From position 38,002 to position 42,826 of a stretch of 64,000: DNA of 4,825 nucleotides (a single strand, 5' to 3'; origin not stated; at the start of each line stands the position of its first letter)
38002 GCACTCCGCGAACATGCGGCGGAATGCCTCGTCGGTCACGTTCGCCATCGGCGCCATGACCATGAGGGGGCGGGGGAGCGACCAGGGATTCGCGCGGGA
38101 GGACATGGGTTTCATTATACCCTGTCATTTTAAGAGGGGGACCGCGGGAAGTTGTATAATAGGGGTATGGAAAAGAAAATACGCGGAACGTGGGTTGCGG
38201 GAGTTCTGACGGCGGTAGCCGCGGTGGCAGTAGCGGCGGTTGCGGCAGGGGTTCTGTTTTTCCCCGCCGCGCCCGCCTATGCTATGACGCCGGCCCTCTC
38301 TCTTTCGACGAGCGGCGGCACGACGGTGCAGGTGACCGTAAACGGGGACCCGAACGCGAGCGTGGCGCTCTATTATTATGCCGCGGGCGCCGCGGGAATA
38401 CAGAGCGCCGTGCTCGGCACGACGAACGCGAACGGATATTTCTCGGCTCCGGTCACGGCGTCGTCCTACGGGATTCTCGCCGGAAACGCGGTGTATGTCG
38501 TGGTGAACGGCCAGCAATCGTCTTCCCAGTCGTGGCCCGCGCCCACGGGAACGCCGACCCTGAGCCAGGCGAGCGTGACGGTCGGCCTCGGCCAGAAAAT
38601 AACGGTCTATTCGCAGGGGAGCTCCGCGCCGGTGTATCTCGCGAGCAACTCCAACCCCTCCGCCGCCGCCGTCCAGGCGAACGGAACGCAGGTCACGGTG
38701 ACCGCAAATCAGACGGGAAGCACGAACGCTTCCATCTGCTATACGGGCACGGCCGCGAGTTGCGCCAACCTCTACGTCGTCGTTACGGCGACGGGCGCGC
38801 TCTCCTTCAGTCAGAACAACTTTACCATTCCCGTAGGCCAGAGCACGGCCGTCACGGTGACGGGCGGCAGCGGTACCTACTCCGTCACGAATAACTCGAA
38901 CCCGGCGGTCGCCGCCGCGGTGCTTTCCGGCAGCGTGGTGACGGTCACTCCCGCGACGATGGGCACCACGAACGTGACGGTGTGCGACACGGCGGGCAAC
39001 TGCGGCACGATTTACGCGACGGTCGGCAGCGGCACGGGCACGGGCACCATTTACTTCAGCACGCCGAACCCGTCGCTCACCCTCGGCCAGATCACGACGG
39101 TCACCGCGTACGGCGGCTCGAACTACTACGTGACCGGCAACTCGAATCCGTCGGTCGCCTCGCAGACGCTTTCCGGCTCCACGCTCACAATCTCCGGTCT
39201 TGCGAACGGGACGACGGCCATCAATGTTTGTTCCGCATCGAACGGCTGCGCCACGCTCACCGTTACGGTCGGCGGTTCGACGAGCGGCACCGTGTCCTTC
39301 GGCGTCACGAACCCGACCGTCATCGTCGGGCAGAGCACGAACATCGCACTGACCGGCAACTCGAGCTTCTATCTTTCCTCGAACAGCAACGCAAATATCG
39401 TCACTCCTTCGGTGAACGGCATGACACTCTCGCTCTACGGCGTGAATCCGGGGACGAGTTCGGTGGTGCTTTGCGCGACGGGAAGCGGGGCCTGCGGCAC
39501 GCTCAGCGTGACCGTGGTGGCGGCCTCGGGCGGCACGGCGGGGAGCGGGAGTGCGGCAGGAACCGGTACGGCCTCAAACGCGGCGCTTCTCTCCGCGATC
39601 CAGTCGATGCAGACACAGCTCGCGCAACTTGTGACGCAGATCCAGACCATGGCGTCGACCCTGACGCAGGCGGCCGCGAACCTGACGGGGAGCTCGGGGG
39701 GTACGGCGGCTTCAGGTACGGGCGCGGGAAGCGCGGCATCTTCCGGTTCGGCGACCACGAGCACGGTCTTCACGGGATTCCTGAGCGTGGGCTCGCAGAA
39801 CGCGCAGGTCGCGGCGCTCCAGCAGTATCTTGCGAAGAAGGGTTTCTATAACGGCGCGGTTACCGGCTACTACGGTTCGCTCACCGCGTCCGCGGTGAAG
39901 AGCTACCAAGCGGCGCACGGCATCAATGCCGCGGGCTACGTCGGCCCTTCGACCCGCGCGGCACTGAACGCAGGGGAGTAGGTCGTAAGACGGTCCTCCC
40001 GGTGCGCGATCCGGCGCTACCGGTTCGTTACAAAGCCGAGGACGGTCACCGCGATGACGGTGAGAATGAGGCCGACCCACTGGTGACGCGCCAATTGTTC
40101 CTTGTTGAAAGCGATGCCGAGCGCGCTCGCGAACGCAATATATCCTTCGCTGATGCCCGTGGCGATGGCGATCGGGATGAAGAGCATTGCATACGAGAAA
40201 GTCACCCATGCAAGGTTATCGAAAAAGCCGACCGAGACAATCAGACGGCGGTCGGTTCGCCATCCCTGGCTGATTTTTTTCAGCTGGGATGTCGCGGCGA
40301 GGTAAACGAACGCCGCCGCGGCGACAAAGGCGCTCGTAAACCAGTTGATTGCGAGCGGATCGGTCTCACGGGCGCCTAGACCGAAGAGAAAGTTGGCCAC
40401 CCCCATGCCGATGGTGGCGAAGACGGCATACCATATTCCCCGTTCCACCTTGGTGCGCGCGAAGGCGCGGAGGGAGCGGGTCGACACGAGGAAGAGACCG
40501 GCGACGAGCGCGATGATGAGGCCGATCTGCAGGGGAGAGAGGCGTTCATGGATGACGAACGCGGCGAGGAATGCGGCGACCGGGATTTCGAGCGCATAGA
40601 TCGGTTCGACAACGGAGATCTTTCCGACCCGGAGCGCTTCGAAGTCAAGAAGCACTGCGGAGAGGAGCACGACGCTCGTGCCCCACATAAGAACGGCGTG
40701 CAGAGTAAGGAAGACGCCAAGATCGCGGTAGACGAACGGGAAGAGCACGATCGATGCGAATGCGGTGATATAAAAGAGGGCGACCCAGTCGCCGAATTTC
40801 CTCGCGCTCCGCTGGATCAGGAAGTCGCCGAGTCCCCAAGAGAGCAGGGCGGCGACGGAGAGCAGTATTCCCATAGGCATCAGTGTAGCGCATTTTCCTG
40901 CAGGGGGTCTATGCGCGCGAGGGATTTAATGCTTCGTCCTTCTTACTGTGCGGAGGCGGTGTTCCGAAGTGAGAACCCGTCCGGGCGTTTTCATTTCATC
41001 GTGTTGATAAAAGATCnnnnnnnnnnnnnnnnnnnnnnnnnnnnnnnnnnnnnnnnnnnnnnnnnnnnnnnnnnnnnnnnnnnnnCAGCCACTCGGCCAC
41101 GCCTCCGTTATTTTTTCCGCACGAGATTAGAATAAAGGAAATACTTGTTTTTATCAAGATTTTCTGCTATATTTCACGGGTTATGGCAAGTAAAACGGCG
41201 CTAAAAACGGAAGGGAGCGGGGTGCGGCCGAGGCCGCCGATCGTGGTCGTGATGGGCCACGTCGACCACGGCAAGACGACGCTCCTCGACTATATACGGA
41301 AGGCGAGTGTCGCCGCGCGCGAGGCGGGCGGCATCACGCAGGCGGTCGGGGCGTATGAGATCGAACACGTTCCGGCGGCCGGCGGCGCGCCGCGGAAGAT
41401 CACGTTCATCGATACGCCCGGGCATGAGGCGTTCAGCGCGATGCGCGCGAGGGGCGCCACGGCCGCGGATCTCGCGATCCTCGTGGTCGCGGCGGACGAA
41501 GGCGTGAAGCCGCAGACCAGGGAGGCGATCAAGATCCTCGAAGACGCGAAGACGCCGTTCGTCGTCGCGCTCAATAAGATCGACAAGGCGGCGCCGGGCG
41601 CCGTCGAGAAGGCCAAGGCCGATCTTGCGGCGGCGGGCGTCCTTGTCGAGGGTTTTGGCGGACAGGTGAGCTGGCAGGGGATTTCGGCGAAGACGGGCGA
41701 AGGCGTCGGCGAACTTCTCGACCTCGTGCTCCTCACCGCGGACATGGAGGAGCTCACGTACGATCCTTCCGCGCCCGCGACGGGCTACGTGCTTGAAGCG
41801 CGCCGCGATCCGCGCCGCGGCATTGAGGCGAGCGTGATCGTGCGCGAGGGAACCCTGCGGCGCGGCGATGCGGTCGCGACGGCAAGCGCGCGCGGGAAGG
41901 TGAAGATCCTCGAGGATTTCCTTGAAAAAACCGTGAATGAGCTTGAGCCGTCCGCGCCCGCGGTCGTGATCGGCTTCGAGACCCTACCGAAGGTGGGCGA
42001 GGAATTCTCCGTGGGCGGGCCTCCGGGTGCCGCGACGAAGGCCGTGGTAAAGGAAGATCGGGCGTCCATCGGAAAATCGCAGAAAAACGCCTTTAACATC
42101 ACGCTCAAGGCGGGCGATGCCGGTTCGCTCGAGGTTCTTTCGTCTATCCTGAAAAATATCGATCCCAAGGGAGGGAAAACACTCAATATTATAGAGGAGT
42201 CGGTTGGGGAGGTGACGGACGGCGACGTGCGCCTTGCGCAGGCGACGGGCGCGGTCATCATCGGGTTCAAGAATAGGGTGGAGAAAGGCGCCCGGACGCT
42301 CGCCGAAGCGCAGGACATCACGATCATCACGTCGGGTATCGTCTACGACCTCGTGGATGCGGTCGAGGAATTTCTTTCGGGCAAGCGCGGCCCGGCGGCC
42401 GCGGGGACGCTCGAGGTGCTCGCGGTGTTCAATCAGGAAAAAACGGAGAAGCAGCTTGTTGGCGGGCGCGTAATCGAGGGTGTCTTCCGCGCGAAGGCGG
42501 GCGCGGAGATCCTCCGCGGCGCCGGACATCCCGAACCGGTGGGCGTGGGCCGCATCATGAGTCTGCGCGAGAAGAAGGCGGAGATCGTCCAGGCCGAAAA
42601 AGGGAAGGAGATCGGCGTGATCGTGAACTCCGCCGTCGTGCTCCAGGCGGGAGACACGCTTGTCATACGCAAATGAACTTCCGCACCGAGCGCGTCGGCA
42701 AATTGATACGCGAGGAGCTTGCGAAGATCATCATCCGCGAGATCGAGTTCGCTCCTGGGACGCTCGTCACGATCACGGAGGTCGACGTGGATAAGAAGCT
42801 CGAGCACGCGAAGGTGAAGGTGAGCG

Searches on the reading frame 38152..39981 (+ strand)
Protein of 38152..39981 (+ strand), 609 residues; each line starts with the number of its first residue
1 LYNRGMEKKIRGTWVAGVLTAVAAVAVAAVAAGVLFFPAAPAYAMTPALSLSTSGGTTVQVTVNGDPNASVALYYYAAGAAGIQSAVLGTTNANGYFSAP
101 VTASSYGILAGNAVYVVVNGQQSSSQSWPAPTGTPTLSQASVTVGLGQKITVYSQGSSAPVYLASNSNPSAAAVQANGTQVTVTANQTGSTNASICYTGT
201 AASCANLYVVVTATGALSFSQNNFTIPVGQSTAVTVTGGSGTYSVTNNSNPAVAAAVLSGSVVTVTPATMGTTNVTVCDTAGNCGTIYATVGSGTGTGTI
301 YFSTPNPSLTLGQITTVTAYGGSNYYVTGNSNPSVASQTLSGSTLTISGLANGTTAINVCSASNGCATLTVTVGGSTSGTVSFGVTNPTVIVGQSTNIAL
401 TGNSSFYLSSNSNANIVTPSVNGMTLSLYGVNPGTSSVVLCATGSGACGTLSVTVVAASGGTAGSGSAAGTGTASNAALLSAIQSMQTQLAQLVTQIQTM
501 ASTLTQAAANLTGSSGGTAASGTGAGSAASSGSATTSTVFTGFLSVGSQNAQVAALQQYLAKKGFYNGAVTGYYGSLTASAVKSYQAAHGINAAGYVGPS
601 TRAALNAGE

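Call 54: search_protein_families(library=pfam, proteins=[window:38152-39981:+], max_evalue=0.0001)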
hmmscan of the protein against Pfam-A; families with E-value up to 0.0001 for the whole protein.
window:38152-39981:+ (609 aa): 2 families
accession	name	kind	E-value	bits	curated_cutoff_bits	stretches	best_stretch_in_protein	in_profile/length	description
PF01471.23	PG_binding_1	-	6.8e-17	61.8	23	1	550-605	2-57/57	Putative peptidoglycan binding domain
PF13629.12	T2SS-T3SS_pil_N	-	4.2e-11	42.8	23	0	223-284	4-64/72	Pilus formation protein N terminal region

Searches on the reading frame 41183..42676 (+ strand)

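Call 54: search_protein_families(library=pfam, proteins=[window:41183-42676:+], max_evalue=0.0001)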
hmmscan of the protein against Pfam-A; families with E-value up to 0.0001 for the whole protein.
window:41183-42676:+ (497 aa): 6 families
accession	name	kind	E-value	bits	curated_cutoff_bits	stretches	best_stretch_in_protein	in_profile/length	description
PF00009.33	GTP_EFTU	-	5.8e-36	124.3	26.5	1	20-183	5-183/188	Elongation factor Tu GTP binding domain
PF11987.13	IF-2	-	5.4e-23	81.6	27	1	290-395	13-117/117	Translation-initiation factor 2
PF22042.2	EF-G_D2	-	7.9e-17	61.6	27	1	198-277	1-83/84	Elongation factor G domain 2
PF01926.29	MMR_HSR1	-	8.2e-12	45.7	21.9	1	21-132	2-113/113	50S ribosome-binding GTPase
PF08477.19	Roc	-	2.9e-05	24.7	27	0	21-134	2-119/119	Ras of Complex, Roc, domain of DAPkinase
PF14578.12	GTP_EFTU_D4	-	5.6e-05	23.4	23.8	0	415-486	10-75/86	Elongation factor Tu domain 4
